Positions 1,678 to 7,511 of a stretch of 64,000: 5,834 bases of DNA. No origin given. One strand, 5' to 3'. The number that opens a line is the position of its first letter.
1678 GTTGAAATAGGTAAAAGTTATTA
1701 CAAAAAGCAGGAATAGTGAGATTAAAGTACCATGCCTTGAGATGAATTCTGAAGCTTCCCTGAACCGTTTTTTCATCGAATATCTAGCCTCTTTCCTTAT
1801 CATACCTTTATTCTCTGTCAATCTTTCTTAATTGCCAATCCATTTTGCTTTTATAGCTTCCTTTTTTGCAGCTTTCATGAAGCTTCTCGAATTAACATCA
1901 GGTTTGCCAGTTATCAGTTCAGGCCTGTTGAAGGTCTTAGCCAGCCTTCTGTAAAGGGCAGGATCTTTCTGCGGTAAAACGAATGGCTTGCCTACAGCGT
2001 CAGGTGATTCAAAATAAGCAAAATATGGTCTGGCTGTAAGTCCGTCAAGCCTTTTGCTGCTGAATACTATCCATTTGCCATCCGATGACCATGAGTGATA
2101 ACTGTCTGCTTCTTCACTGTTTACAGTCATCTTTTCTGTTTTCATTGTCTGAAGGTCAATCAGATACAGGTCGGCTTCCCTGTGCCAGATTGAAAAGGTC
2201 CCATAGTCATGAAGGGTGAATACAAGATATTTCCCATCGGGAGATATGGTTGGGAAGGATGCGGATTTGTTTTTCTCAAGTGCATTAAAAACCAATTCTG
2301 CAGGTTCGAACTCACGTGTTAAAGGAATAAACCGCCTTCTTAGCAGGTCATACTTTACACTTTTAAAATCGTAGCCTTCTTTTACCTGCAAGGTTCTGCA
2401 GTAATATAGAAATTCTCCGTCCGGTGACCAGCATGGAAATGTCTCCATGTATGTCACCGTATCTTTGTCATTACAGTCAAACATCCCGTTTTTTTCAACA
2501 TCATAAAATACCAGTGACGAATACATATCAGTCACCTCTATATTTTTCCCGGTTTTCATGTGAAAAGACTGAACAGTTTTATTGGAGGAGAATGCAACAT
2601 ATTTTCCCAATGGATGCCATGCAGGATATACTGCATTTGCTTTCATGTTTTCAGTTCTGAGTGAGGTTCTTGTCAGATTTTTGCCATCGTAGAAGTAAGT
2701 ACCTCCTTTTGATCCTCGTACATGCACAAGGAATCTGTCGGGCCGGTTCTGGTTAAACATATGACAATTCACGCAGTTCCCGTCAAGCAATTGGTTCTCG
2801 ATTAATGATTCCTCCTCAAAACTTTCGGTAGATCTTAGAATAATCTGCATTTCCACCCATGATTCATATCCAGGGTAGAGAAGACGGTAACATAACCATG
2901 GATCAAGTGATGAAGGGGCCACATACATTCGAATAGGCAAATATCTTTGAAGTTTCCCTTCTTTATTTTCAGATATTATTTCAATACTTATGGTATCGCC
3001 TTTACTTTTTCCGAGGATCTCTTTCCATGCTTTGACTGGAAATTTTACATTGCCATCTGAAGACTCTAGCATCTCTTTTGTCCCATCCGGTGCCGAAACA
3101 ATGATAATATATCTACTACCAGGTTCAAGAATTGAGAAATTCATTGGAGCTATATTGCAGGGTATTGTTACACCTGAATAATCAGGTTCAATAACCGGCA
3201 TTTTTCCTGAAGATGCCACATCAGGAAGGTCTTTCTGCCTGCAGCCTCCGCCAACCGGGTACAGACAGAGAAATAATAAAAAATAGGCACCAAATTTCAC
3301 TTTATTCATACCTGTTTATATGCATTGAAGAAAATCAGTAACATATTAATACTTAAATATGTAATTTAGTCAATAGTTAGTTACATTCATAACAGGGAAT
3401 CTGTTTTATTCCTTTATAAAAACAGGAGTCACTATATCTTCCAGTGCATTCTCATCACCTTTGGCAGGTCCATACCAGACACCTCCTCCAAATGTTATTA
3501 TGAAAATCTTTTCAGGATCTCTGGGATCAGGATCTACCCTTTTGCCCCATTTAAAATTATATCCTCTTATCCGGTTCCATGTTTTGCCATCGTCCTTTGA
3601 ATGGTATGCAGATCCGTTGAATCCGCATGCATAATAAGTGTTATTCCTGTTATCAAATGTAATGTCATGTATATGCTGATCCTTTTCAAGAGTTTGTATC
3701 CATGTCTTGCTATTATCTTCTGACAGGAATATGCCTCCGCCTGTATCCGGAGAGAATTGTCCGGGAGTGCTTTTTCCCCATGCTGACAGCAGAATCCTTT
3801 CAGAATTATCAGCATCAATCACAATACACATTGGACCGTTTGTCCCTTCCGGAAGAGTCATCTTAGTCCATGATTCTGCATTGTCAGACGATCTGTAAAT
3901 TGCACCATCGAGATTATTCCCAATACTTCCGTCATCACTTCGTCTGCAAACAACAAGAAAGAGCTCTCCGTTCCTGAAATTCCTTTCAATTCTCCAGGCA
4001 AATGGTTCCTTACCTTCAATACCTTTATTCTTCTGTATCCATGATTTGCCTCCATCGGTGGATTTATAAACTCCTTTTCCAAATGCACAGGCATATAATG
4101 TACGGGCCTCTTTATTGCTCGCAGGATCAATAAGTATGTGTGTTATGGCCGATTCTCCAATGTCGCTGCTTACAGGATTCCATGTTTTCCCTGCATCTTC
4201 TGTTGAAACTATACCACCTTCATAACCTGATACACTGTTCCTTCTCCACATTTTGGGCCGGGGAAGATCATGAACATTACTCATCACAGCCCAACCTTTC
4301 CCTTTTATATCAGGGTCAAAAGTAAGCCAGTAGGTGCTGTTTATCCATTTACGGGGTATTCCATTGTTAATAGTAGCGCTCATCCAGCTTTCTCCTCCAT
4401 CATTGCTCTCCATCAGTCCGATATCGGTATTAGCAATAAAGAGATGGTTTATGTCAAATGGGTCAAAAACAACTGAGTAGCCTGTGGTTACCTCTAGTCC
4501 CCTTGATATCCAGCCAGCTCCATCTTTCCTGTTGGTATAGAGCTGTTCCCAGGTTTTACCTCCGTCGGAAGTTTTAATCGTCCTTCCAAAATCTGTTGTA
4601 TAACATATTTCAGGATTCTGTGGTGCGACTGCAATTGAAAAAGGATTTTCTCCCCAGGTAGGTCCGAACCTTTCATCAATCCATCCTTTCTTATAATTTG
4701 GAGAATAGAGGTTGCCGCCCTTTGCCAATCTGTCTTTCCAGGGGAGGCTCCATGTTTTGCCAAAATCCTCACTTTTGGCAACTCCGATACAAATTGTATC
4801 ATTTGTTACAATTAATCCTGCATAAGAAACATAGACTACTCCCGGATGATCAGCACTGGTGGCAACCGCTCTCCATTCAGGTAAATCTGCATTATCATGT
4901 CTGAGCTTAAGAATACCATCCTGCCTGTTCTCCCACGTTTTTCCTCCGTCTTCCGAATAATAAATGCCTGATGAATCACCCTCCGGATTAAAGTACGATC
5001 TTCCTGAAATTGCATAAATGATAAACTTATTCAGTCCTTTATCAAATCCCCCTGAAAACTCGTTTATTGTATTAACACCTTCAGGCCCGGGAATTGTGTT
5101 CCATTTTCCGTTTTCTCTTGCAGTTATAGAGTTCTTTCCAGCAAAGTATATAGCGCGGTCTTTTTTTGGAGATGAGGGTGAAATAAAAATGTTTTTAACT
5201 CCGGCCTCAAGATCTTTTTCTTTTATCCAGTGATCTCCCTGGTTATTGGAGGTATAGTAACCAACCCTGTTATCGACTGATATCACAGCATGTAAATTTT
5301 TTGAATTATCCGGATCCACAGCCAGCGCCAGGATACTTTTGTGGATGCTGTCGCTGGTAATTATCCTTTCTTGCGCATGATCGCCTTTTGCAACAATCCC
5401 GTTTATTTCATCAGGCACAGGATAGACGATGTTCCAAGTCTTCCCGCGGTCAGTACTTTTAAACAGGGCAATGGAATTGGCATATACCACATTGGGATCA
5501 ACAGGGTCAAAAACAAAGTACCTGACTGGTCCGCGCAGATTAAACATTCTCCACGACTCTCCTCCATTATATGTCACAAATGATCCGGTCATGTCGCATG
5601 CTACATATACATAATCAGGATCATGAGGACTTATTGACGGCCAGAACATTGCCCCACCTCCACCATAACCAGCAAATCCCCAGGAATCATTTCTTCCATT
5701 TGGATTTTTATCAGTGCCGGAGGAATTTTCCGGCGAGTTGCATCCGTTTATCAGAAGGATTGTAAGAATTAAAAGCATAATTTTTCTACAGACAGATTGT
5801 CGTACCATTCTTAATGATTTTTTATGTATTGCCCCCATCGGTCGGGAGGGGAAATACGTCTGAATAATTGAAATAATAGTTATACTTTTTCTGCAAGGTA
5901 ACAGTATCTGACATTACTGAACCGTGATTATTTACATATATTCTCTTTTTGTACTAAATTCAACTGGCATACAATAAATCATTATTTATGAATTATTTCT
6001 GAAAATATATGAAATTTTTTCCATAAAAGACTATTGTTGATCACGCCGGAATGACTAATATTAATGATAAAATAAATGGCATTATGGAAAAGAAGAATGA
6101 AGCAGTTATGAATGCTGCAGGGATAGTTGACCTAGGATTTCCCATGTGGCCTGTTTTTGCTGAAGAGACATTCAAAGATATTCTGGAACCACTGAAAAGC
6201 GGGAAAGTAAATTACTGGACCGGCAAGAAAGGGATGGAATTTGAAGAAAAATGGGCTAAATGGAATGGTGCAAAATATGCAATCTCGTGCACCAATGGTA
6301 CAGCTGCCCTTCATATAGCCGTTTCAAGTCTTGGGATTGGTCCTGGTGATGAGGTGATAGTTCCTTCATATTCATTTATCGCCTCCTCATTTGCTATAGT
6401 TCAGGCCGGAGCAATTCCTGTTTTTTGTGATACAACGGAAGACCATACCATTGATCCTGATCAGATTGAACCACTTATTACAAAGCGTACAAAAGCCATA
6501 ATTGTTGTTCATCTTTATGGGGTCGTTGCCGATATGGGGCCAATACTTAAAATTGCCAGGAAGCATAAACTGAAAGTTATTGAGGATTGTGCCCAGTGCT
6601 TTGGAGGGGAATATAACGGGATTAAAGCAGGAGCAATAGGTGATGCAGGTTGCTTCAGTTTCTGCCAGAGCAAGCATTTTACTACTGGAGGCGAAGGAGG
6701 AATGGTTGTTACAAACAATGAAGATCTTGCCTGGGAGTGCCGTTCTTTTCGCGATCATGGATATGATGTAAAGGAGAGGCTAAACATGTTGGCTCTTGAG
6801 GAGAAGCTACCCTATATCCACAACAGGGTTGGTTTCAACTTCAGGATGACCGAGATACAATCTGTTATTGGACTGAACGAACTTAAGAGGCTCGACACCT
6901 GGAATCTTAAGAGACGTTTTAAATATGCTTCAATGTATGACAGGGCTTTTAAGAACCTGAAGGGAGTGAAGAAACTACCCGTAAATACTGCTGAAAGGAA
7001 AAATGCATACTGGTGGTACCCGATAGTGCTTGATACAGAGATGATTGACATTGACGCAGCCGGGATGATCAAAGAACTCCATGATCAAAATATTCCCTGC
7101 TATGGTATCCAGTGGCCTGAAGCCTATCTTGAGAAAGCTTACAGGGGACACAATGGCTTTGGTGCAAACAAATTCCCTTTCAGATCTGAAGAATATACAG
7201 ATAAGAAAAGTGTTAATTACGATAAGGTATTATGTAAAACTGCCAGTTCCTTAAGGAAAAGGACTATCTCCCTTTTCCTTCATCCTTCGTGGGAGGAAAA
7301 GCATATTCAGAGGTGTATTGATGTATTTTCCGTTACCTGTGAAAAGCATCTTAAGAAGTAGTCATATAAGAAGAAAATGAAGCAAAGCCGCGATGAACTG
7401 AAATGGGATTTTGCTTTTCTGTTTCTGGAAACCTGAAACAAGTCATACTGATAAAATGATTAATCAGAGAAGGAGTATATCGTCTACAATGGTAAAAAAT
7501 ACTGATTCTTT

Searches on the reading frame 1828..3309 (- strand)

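Call 39: search_protein_families(library=pfam, proteins=[window:1828-3309:-], max_evalue=0.0001)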
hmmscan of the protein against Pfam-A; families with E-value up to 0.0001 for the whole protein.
window:1828-3309:- (493 aa): 3 families
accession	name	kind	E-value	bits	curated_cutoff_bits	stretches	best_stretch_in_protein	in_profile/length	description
PF07676.18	PD40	-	1.1e-20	73.5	20.9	1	397-420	6-29/38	WD40-like Beta Propeller Repeat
PF00930.27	DPPIV_N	-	1.8e-07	30.7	22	0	201-305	22-119/354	Dipeptidyl peptidase IV (DPP IV) N-terminal region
PF25174.1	Beta-prop_THOC3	-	5e-06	26.1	305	0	213-262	78-128/272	THOC3 beta-propeller domain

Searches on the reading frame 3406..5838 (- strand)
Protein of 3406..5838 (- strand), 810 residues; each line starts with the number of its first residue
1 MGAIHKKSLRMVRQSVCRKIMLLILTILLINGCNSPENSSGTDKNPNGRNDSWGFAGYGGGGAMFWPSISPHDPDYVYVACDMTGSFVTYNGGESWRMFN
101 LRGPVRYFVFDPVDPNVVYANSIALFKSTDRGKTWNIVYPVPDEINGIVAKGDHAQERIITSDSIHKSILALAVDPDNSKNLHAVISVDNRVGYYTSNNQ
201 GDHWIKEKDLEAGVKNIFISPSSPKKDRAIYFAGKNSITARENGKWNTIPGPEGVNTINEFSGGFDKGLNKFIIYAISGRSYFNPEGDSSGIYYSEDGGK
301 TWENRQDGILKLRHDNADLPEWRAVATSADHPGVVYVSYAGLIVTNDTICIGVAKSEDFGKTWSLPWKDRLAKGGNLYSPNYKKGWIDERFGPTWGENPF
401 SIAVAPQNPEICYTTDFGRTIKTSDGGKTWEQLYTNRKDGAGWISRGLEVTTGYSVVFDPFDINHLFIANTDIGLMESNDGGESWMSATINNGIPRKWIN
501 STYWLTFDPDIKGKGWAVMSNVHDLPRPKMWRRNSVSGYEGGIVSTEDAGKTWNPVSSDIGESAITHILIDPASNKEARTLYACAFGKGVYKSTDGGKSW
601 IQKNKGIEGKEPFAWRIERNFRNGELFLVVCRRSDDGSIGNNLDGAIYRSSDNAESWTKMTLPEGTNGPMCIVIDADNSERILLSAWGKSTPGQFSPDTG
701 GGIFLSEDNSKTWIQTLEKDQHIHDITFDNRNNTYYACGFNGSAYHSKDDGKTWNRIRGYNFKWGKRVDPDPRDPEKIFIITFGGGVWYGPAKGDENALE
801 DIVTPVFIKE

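Call 39: search_protein_families(library=pfam, proteins=[window:3406-5838:-], max_evalue=0.0001)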
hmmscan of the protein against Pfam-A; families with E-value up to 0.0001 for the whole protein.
window:3406-5838:- (810 aa): 6 families
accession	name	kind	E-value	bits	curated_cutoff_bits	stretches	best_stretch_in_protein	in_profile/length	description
PF15902.12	Sortilin-Vps10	-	1.8e-30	106.6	33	2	590-722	3-118/446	Sortilin, neurotensin receptor 3,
PF02012.26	BNR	-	1.3e-13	49.1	27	0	293-303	1-11/12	BNR/Asp-box repeat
PF14870.12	PSII_BNR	-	4.1e-11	43.1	27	0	699-756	206-268/303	Photosynthesis system II assembly factor YCF48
PF13088.12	BNR_2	-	8.4e-09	35.6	31.4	0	548-757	47-201/277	BNR repeat-like domain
PF15899.11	BNR_6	-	6.3e-07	29.3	27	0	125-135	1-11/14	BNR-Asp box repeat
PF24316.1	Tli3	-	3.2e-06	27.9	27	0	284-305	78-99/129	T6SS Tli3 immunity protein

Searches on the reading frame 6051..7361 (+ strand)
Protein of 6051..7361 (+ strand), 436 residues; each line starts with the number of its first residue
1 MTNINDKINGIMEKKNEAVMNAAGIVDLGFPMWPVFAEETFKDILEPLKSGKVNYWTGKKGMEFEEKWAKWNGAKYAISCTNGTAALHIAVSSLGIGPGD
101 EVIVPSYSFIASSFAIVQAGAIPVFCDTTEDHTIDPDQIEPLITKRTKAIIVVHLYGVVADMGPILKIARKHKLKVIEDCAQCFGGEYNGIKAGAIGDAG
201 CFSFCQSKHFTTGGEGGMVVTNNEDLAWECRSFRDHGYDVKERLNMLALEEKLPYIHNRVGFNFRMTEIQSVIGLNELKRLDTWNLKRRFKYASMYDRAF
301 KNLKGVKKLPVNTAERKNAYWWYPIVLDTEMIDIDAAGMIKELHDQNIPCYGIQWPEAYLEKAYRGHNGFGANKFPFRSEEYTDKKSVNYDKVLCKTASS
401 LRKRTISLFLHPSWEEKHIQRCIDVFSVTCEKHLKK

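Call 39: search_protein_families(library=pfam, proteins=[window:6051-7361:+], max_evalue=0.0001)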
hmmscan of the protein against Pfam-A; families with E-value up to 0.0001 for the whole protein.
window:6051-7361:+ (436 aa): 5 families
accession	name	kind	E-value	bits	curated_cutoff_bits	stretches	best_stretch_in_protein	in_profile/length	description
PF01041.23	DegT_DnrJ_EryC1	-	8.8e-96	321.7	19.8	1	37-376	4-329/360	DegT/DnrJ/EryC1/StrS aminotransferase family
PF00155.27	Aminotran_1_2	-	2.5e-07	30.7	19.7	1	62-154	45-154/361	Aminotransferase class I and II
PF00266.25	Aminotran_5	-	2.6e-07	30.4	21.5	1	63-186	47-182/371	Aminotransferase class-V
PF01212.27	Beta_elim_lyase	-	3.1e-07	30.5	27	1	55-312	28-277/288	Beta-eliminating lyase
PF01053.26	Cys_Met_Meta_PP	-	1.4e-05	24.3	27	1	63-194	56-188/381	Cys/Met metabolism PLP-dependent enzyme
